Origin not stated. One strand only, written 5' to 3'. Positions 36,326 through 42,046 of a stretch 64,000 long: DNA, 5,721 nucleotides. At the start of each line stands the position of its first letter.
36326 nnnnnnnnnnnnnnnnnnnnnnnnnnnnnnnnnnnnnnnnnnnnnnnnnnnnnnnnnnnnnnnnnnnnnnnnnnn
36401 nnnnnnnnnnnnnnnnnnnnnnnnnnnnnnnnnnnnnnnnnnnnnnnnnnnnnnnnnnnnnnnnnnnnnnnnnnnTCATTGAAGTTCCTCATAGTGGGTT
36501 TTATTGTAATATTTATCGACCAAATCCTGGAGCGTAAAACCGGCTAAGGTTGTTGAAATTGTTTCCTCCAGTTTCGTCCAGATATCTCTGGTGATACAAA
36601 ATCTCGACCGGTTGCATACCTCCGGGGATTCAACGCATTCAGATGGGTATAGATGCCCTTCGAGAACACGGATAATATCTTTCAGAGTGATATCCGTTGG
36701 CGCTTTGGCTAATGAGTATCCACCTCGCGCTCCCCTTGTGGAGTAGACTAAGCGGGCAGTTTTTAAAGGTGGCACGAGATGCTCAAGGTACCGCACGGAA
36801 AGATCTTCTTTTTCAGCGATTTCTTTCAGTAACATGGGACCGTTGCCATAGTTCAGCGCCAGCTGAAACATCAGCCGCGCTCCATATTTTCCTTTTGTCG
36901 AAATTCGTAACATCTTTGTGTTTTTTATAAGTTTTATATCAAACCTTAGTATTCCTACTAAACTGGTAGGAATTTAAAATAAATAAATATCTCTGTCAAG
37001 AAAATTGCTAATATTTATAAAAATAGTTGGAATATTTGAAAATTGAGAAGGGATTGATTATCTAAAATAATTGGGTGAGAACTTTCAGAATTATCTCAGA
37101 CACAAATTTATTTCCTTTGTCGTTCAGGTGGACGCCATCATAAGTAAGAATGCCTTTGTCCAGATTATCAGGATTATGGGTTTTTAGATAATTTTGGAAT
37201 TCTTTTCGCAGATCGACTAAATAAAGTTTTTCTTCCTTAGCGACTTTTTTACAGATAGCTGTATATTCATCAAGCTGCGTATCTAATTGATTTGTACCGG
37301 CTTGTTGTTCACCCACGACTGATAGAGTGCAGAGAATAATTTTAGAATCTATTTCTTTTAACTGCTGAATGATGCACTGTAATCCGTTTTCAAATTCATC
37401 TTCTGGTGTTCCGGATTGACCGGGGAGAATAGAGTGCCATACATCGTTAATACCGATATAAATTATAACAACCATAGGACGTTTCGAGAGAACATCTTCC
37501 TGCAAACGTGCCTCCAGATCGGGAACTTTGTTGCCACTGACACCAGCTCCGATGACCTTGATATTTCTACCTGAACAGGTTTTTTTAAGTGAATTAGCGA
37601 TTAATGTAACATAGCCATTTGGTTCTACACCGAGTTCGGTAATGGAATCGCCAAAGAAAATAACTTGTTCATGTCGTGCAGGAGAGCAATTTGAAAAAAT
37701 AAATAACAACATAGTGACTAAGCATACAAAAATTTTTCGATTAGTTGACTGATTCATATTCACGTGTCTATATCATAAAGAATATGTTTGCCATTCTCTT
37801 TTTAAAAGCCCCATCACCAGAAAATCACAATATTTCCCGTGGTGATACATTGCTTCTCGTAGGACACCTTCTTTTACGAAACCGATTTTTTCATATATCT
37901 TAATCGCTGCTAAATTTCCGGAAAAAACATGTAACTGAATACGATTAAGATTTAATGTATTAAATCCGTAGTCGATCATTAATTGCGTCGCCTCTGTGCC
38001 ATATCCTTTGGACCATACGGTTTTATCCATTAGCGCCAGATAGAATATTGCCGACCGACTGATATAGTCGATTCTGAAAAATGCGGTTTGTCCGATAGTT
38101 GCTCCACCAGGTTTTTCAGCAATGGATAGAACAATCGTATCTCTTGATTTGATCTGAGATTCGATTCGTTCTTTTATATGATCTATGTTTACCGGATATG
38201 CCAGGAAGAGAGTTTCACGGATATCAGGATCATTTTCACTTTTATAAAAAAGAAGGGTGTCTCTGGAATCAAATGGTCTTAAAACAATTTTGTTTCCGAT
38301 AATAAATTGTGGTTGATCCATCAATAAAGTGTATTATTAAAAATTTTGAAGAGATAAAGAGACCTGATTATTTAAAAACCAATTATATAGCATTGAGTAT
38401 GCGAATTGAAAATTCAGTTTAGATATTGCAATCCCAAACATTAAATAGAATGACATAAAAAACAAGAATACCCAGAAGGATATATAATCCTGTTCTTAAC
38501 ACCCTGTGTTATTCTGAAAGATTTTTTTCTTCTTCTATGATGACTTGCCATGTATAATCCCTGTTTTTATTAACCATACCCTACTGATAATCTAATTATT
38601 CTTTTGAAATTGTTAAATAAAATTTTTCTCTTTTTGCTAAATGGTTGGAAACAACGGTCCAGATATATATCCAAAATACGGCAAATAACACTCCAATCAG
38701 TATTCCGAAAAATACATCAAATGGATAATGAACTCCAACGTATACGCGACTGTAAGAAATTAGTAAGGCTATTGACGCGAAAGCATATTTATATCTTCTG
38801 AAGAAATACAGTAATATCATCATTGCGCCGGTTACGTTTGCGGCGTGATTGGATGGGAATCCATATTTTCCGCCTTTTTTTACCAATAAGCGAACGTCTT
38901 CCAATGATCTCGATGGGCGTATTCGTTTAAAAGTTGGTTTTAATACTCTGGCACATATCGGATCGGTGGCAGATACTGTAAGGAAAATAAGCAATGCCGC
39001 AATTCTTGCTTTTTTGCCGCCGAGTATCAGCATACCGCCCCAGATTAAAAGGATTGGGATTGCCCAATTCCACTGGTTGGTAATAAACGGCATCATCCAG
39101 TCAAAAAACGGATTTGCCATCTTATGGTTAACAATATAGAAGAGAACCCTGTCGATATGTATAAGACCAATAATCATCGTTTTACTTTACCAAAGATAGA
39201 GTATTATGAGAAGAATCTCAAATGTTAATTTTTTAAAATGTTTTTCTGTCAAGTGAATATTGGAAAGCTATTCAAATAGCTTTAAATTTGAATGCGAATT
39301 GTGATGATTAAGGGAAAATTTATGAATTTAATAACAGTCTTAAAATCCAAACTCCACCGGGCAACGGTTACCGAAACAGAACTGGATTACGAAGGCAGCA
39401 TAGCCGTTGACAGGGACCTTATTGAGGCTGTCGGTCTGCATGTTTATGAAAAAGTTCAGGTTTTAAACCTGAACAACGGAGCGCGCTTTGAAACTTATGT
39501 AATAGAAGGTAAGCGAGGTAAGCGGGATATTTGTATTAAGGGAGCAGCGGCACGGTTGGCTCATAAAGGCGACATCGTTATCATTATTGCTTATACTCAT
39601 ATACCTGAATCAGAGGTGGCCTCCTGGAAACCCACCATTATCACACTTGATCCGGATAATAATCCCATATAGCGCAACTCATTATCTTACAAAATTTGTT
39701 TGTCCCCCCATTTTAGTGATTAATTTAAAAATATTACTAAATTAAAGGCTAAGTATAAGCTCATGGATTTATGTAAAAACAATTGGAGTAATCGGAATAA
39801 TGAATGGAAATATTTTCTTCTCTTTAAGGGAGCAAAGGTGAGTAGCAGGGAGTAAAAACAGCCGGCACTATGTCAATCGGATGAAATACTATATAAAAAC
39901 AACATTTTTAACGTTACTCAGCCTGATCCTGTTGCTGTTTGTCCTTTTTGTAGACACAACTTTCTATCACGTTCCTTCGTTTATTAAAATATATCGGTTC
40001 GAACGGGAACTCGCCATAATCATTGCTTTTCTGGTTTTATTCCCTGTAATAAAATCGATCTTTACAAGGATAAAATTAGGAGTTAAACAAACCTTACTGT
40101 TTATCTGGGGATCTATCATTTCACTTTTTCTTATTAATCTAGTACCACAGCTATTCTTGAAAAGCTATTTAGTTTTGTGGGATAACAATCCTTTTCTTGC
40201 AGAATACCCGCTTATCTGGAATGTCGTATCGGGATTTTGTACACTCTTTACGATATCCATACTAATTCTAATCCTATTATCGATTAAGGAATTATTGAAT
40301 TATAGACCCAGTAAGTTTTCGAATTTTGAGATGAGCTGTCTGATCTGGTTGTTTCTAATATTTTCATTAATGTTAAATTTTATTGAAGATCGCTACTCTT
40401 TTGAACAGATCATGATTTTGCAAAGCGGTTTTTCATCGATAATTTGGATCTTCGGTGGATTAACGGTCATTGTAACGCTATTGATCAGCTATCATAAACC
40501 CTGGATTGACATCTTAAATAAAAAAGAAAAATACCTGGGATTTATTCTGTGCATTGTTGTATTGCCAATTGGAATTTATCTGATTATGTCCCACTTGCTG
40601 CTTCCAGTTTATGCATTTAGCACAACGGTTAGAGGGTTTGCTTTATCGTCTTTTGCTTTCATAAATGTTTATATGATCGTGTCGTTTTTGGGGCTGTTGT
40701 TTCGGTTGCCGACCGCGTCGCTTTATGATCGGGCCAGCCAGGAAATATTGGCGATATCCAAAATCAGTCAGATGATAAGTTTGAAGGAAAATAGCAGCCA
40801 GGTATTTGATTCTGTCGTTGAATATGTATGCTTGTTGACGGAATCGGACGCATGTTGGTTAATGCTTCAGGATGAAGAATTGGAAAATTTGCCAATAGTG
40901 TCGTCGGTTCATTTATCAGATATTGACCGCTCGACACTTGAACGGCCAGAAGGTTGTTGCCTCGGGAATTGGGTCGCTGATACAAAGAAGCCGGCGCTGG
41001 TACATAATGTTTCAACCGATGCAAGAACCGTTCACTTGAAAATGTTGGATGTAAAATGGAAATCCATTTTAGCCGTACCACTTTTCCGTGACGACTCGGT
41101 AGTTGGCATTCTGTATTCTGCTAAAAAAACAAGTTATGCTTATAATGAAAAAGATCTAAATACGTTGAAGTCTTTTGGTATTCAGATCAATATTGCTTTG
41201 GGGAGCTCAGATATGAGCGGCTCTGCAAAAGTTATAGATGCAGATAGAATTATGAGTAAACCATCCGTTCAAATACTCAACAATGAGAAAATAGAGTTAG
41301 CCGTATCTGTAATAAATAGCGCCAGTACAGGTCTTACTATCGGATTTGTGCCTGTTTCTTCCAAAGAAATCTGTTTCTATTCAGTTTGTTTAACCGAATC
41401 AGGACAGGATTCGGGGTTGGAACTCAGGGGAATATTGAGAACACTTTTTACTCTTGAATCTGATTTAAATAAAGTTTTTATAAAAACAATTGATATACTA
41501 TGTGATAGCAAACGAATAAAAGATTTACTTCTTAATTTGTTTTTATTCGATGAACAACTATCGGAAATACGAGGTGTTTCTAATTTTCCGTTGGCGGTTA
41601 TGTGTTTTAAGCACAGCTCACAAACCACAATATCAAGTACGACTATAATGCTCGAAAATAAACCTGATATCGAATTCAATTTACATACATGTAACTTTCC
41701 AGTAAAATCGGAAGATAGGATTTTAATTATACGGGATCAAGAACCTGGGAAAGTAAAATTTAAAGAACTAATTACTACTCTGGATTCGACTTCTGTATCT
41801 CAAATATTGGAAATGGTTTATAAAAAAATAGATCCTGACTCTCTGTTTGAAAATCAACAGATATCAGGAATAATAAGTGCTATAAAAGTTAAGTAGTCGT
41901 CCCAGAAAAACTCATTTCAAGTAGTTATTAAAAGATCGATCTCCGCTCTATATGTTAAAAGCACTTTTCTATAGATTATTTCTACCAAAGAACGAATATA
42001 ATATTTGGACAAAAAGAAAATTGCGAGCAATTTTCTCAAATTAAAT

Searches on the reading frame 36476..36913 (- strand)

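Call 62: search_protein_families(library=ncbifam, proteins=[window:36476-36913:-], max_evalue=1e-8)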
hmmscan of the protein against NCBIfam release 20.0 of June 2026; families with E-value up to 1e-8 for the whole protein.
window:36476-36913:- (145 aa): 6 families
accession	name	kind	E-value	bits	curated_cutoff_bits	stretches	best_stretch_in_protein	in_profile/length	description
NF047409.1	Cys_reg_CymR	equivalog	6.3e-38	130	195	1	2-138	1-130/139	cysteine metabolism transcriptional regulator CymR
TIGR00738.1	rrf2_super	superfamily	8.1e-35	119.6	73.3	1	3-133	2-132/132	Rrf2 family transcriptional regulator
TIGR02010.1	IscR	equivalog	8e-29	100.2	207.55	1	3-134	2-132/135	Fe-S cluster assembly transcriptional regulator IscR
TIGR02944.1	suf_reg_Xantho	equivalog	4.6e-23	82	110.65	1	1-131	1-130/130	SUF system Fe-S cluster assembly regulator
NF008110.0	PRK10857.1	equivalog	1.6e-21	76.7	275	1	2-134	1-132/164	Fe-S cluster assembly transcriptional regulator IscR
NF008886.0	PRK11920.1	equivalog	1.7e-13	50.5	193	1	3-135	2-134/153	iron-responsive transcriptional regulator RirA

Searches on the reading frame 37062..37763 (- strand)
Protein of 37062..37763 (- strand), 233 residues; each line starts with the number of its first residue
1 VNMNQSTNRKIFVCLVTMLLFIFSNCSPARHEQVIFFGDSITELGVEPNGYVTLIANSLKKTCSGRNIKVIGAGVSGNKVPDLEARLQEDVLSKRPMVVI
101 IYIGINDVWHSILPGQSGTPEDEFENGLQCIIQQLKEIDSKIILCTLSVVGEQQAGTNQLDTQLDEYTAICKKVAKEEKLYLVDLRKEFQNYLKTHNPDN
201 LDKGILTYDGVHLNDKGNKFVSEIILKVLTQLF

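Call 55: search_protein_families(library=pfam, proteins=[window:37062-37763:-], max_evalue=0.0001)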
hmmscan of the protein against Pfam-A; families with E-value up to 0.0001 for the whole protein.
window:37062-37763:- (233 aa): 4 families
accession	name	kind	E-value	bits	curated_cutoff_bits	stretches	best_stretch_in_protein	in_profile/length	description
PF13472.12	Lipase_GDSL_2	-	6.3e-27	95.7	32.9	1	36-219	1-177/178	GDSL-like Lipase/Acylhydrolase family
PF00657.28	Lipase_GDSL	-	5.2e-18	66.4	23.6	1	34-224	1-207/208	GDSL-like Lipase/Acylhydrolase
PF04311.20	DUF459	-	1.6e-10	41.2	27.2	1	33-227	1-196/197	Protein of unknown function (DUF459)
PF17182.10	OSK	-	1.1e-05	25.2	27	1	66-192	43-158/202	OSK domain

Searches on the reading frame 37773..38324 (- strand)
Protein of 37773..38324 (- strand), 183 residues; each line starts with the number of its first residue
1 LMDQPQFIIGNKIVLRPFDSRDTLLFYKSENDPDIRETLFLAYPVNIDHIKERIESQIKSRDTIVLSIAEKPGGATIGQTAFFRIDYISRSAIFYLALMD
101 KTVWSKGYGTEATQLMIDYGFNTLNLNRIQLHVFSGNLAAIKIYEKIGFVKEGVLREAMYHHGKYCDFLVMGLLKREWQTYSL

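Call 55: search_protein_families(library=pfam, proteins=[window:37773-38324:-], max_evalue=0.0001)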
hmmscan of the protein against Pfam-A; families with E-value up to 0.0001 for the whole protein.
window:37773-38324:- (183 aa): 3 families
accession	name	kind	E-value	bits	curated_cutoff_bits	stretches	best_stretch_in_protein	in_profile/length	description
PF13302.13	Acetyltransf_3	-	9e-20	72.2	25.4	1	13-150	2-138/138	Acetyltransferase (GNAT) domain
PF13420.13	Acetyltransf_4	-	1e-11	45.5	24.3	1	46-168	33-153/155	Acetyltransferase (GNAT) domain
PF00583.31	Acetyltransf_1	-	3.5e-09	37.4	20.7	1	61-149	32-116/116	Acetyltransferase (GNAT) family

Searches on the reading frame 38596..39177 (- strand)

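Call 36: search_protein_families(library=pfam, proteins=[window:38596-39177:-], max_evalue=0.00001)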
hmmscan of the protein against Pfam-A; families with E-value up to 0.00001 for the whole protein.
window:38596-39177:- (193 aa): 2 families
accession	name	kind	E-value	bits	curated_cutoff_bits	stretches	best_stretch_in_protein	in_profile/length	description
PF01569.27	PAP2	-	6.7e-24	84.5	27.2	1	62-173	2-125/130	PAP2 superfamily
PF14378.12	PAP2_3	-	1.9e-08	34.8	27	1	60-166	72-188/190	PAP2 superfamily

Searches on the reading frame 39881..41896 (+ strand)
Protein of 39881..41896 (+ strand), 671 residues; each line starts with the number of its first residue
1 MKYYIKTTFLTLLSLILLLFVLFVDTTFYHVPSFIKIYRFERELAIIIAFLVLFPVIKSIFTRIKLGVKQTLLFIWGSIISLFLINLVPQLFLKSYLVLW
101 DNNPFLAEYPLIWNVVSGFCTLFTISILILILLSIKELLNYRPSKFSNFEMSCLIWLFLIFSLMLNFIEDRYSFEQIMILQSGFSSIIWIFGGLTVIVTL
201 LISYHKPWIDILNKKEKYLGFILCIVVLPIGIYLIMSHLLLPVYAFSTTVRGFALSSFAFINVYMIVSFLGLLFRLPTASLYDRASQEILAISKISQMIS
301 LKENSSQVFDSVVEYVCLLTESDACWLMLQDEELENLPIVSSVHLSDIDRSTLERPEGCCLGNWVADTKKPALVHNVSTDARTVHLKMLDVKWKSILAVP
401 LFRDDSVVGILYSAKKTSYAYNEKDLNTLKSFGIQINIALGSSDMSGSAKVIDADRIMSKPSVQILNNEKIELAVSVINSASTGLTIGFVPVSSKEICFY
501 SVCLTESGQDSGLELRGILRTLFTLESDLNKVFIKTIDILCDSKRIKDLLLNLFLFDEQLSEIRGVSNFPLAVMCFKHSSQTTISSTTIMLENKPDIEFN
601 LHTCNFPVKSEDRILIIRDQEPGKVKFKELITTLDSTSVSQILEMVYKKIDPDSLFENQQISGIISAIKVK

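Call 36: search_protein_families(library=pfam, proteins=[window:39881-41896:+], max_evalue=0.00001)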
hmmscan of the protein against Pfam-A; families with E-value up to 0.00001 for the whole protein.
window:39881-41896:+ (671 aa): 3 families
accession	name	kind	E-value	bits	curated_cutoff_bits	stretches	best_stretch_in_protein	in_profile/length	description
PF13185.12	GAF_2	-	7.1e-17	62.3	28.6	1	306-440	5-135/136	GAF domain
PF01590.32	GAF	-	1.8e-12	48.4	22.4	1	307-440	4-133/133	GAF domain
PF13492.12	GAF_3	-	4.1e-09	37.4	27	1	307-440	4-127/129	GAF domain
